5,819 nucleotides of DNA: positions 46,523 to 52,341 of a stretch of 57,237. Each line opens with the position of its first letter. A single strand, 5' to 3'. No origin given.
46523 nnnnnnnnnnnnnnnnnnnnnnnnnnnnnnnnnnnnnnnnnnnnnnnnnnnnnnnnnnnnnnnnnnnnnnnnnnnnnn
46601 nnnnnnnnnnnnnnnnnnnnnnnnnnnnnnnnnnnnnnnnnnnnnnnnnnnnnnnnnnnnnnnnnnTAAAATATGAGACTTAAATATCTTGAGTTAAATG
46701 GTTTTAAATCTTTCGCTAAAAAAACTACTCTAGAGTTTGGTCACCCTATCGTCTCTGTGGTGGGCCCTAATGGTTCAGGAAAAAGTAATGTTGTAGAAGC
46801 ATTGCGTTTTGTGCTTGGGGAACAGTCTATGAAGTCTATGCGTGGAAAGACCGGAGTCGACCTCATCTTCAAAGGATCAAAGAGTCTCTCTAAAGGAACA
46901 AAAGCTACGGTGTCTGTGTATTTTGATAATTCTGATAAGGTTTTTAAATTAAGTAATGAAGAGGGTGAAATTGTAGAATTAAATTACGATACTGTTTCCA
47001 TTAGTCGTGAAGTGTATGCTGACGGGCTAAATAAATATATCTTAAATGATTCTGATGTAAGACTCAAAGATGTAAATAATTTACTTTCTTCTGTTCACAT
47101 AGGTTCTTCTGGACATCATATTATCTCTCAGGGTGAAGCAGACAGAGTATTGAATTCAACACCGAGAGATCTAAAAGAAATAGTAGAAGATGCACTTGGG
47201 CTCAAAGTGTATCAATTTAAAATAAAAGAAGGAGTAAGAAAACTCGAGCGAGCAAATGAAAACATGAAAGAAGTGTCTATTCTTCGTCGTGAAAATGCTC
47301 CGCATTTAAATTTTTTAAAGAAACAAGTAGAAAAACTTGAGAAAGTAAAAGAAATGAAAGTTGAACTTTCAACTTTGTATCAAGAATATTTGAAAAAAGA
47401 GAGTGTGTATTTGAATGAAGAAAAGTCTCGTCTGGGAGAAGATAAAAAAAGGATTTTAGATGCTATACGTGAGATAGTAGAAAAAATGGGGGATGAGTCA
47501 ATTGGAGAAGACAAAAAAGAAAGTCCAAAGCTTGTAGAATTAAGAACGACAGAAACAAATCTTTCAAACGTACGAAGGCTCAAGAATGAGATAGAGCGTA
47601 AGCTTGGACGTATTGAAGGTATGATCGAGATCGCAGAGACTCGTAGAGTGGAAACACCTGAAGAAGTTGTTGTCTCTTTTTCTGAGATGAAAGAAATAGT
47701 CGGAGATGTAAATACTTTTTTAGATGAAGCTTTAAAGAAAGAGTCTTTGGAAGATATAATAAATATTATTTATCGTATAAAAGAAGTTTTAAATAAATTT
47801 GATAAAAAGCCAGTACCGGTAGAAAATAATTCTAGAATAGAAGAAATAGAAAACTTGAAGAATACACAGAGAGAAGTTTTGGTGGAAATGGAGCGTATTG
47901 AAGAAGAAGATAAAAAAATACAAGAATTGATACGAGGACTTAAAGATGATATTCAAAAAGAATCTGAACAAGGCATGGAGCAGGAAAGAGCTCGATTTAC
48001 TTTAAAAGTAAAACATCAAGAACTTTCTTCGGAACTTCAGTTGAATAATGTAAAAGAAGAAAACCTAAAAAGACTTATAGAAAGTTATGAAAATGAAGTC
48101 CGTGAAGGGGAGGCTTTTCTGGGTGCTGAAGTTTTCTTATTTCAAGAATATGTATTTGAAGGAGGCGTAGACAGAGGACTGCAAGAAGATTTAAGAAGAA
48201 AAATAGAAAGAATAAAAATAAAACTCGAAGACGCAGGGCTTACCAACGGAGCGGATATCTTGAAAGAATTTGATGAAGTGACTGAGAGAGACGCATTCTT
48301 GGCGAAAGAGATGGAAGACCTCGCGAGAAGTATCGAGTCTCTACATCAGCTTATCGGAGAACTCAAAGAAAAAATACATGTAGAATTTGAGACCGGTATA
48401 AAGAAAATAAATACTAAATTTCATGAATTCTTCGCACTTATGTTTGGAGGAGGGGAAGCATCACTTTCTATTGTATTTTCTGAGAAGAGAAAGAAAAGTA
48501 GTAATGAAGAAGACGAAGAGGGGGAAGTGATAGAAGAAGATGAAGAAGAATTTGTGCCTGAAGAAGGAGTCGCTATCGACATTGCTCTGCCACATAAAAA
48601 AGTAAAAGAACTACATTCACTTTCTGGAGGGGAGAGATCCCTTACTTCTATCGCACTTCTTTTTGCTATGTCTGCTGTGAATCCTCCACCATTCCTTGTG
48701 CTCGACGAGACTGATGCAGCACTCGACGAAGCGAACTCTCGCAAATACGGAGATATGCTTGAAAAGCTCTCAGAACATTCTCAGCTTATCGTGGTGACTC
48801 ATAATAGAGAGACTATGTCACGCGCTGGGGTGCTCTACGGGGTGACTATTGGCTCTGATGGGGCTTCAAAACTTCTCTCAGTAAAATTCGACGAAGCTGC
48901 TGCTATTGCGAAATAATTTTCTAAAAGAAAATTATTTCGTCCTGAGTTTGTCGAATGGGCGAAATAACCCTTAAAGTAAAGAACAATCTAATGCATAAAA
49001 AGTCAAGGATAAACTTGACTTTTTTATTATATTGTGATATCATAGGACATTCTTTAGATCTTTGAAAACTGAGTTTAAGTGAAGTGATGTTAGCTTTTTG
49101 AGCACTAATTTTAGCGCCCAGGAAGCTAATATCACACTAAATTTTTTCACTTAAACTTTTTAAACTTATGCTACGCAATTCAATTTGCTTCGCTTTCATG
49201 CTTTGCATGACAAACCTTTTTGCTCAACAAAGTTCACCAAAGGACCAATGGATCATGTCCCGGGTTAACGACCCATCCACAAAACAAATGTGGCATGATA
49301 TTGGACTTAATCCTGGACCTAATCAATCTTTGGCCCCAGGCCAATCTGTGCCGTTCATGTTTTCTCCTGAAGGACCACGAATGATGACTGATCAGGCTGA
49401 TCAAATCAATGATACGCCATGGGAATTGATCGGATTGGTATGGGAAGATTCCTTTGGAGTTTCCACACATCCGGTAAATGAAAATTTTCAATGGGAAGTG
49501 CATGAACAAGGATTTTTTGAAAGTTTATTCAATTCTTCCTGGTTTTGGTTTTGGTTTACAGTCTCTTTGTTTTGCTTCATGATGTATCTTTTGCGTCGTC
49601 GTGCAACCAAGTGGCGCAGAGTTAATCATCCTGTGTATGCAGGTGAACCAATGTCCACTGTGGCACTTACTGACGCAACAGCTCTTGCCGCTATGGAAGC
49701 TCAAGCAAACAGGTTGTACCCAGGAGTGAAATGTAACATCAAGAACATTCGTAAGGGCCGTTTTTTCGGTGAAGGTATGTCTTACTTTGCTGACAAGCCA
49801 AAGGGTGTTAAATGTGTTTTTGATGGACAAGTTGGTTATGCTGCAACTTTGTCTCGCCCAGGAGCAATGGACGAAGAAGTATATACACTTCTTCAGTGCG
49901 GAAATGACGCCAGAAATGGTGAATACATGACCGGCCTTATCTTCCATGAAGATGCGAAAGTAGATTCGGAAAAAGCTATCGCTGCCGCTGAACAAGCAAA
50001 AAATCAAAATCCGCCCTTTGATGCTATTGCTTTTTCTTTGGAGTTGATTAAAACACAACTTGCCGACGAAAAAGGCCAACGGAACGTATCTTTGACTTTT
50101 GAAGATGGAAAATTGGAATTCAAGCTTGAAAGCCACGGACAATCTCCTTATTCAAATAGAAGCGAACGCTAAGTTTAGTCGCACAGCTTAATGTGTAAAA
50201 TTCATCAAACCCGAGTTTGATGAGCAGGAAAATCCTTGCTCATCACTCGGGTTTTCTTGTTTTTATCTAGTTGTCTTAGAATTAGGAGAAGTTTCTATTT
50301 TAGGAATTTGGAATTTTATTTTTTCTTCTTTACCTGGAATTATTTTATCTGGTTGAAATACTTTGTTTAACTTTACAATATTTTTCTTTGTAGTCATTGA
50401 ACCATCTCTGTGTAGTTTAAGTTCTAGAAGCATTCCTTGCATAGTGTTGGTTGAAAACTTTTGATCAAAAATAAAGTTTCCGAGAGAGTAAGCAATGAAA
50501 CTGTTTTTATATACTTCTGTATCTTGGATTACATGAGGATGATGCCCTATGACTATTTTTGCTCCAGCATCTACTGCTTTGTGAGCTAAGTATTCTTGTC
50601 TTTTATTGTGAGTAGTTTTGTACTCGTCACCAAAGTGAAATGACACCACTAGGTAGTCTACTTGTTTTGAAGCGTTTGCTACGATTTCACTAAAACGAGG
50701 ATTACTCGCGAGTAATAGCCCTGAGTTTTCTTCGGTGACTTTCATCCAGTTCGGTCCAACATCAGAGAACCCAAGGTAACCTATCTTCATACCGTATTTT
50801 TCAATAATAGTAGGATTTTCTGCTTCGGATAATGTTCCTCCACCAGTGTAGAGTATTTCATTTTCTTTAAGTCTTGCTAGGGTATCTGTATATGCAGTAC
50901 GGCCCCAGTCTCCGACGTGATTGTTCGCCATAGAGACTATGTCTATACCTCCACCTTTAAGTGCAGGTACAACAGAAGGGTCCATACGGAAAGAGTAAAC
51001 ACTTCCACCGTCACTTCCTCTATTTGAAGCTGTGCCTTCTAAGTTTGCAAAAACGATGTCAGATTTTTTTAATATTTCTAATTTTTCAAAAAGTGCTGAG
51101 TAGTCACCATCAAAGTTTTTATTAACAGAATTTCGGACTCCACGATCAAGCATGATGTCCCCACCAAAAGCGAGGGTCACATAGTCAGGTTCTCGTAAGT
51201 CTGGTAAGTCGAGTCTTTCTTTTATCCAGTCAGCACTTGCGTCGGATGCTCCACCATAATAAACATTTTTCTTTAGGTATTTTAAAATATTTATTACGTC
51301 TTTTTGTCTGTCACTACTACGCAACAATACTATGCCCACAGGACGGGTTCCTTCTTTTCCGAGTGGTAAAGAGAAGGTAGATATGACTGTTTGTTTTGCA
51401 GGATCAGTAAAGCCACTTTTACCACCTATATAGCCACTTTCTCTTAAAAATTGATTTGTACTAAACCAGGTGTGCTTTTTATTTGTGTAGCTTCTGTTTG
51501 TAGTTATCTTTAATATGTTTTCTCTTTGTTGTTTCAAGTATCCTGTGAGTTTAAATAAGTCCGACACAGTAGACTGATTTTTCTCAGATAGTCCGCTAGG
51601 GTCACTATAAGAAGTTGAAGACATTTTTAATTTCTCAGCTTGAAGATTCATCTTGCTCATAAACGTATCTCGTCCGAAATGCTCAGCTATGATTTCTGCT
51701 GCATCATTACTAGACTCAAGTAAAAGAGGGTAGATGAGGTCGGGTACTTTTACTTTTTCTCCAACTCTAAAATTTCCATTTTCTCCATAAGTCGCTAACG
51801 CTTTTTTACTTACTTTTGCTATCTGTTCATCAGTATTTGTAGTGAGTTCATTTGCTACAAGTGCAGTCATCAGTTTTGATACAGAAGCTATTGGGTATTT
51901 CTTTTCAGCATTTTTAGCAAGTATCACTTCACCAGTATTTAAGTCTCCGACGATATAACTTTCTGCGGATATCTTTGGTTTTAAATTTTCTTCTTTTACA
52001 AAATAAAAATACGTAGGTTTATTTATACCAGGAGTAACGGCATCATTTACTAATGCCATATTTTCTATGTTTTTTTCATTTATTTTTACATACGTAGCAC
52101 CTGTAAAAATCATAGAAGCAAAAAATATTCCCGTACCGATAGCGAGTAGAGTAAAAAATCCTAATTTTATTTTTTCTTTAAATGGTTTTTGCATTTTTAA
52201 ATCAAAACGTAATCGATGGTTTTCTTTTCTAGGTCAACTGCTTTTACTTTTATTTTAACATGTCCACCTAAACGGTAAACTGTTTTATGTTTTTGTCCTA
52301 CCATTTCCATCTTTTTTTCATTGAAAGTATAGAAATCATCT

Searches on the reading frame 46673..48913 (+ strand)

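Call 13: search_protein_families(library=pfam, proteins=[window:46673-48913:+], max_evalue=0.00001)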
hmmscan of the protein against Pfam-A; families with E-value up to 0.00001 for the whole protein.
window:46673-48913:+ (747 aa): 4 families
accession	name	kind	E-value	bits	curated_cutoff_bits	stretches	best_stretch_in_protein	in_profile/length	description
PF02463.25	SMC_N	-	4.7e-63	213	40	1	3-732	2-219/220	RecF/RecN/SMC N terminal domain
PF13476.12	AAA_23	-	9.5e-16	59.5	27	1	6-238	2-199/201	AAA domain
PF13304.12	AAA_21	-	2.2e-10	41.5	27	1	27-57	2-26/304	AAA domain, putative AbiEii toxin, Type IV TA system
PF13175.12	AAA_15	-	4.4e-08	33.6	32.1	1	1-349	1-291/374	AAA ATPase domain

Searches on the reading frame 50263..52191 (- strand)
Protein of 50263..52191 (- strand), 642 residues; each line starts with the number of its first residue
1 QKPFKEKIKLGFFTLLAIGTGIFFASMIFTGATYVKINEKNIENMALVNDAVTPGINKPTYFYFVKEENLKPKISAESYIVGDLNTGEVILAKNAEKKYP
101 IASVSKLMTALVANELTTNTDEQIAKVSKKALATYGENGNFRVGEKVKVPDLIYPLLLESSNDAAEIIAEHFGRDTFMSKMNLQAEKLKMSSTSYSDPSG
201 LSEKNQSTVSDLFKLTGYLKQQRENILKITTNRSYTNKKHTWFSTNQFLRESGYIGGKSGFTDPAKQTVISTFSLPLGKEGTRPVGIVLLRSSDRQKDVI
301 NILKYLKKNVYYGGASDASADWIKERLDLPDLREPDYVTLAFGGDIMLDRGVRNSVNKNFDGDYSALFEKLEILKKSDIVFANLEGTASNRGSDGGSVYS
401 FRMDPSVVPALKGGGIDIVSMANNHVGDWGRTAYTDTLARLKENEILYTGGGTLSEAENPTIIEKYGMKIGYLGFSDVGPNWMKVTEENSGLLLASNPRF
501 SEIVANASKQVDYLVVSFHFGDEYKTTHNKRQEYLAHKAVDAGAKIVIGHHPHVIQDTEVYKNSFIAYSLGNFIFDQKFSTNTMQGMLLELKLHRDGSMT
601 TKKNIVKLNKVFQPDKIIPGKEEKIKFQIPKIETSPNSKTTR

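Call 13: search_protein_families(library=pfam, proteins=[window:50263-52191:-], max_evalue=0.00001)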
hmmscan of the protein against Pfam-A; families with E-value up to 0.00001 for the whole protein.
window:50263-52191:- (642 aa): 3 families
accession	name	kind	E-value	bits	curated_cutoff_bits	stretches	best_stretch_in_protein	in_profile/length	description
PF09587.15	PGA_cap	-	2.3e-68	230.9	27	1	339-577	1-255/255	Bacterial capsule synthesis protein PGA_cap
PF00768.25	Peptidase_S11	-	4.2e-37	128.3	27.6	1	71-272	7-222/239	D-alanyl-D-alanine carboxypeptidase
PF13354.11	Beta-lactamase2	-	8.5e-07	29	22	1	80-238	3-172/214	Beta-lactamase enzyme family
